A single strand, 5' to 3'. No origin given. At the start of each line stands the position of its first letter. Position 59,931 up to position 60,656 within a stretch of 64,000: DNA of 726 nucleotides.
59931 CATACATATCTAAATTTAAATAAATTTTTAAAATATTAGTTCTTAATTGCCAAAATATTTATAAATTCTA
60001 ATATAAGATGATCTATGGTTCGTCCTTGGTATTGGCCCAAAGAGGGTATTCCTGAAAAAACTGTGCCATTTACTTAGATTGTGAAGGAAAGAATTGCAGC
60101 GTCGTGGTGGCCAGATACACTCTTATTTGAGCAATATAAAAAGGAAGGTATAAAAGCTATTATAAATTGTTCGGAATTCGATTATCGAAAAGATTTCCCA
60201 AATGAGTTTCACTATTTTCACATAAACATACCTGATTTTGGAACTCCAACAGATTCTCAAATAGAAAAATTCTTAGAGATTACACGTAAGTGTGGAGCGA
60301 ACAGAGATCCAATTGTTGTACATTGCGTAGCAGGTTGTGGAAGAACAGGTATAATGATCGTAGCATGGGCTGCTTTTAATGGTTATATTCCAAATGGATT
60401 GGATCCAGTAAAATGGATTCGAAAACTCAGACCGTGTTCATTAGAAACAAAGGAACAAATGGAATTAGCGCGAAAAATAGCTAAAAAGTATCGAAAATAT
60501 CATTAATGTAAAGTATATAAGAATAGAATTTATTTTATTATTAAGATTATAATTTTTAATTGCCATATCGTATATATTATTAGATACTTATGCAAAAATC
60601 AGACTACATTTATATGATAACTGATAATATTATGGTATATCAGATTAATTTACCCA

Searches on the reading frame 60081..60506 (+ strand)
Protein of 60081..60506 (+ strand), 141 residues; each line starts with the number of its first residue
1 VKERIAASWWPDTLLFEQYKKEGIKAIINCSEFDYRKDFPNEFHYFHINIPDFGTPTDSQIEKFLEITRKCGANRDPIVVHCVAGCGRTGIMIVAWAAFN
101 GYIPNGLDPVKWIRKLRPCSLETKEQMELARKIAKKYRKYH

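Call 19: find_encoding_contigs(protein=window:60081-60506:+, flank=10000, max_places=10)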
Protein window:60081-60506:+ (141 aa): 7 contigs read that carry it; 6 places shown.
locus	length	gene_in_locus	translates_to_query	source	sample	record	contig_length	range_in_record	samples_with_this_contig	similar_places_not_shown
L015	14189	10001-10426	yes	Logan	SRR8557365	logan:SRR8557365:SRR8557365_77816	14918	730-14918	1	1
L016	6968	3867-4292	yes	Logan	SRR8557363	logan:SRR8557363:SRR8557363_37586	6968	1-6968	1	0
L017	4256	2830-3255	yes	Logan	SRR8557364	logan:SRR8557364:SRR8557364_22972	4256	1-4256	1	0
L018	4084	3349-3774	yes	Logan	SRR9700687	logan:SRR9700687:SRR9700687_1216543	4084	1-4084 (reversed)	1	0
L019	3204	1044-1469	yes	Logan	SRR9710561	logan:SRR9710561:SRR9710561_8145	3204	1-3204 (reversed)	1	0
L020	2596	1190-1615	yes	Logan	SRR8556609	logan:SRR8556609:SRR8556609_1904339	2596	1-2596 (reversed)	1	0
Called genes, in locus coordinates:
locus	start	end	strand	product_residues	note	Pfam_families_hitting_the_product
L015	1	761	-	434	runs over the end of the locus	PF01964:ThiC_Rad_SAM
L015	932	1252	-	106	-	-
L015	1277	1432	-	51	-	-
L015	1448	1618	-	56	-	-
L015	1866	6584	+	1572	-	PF00082:Peptidase_S8, PF07705:CARDB (weak), PF06119:NIDO (faint), PF07705:CARDB, PF10342:Kre9_KNH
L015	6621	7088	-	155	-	PF00293:NUDIX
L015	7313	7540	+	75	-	-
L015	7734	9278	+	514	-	-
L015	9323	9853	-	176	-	PF00719:Pyrophosphatase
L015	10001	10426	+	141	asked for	PF00102:Y_phosphatase, PF22785:Tc-R-P, PF00782:DSPc, PF14566:PTPlike_phytase, PF22784:PTP-SAK, PF22741:PTP-NADK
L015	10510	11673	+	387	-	-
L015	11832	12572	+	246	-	PF00561:Abhydrolase_1, PF12146:Hydrolase_4, PF12697:Abhydrolase_6, PF03096:Ndr (weak), PF12695:Abhydrolase_5 (faint)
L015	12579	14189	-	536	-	PF07969:Amidohydro_3, PF01979:Amidohydro_1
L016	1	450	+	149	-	?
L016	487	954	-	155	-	PF00293:NUDIX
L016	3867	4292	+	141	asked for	PF00102:Y_phosphatase, PF22785:Tc-R-P, PF00782:DSPc, PF14566:PTPlike_phytase, PF22784:PTP-SAK, PF22741:PTP-NADK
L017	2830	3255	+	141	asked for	PF00102:Y_phosphatase, PF22785:Tc-R-P, PF00782:DSPc, PF14566:PTPlike_phytase, PF22784:PTP-SAK, PF22741:PTP-NADK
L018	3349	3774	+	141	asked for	PF00102:Y_phosphatase, PF22785:Tc-R-P, PF00782:DSPc, PF14566:PTPlike_phytase, PF22784:PTP-SAK, PF22741:PTP-NADK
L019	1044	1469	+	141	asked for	PF00102:Y_phosphatase, PF22785:Tc-R-P, PF00782:DSPc, PF14566:PTPlike_phytase, PF22784:PTP-SAK, PF22741:PTP-NADK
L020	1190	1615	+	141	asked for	PF00102:Y_phosphatase, PF22785:Tc-R-P, PF00782:DSPc, PF14566:PTPlike_phytase, PF22784:PTP-SAK, PF22741:PTP-NADK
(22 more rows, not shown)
